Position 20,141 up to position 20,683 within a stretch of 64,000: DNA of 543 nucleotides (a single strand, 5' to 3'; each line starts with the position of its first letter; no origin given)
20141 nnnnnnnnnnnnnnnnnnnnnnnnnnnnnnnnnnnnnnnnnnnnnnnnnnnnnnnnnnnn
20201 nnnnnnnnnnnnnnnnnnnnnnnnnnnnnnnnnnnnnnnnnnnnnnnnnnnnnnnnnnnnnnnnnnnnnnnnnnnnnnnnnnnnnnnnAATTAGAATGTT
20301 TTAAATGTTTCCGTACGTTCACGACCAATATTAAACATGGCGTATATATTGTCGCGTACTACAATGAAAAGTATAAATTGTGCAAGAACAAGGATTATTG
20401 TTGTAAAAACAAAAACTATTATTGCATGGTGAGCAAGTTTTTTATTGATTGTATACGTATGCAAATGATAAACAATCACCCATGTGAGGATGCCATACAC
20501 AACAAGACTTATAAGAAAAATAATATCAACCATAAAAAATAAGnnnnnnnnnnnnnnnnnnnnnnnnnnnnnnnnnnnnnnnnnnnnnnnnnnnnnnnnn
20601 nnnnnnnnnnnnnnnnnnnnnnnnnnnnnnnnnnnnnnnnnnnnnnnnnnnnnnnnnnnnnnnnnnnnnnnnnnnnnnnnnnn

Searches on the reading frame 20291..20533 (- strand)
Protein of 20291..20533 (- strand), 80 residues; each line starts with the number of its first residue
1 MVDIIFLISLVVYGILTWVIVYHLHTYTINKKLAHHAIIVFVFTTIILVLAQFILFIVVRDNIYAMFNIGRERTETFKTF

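Call 7: search_protein_families(library=pfam, proteins=[window:20291-20533:-], max_evalue=0.01)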
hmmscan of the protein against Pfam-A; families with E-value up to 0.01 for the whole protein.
window:20291-20533:- (80 aa): 0 families

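Call 85: search_protein_families(library=ncbifam, proteins=[window:20291-20533:-], max_evalue=0.01)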
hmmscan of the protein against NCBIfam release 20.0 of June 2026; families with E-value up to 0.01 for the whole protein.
window:20291-20533:- (80 aa): 0 families
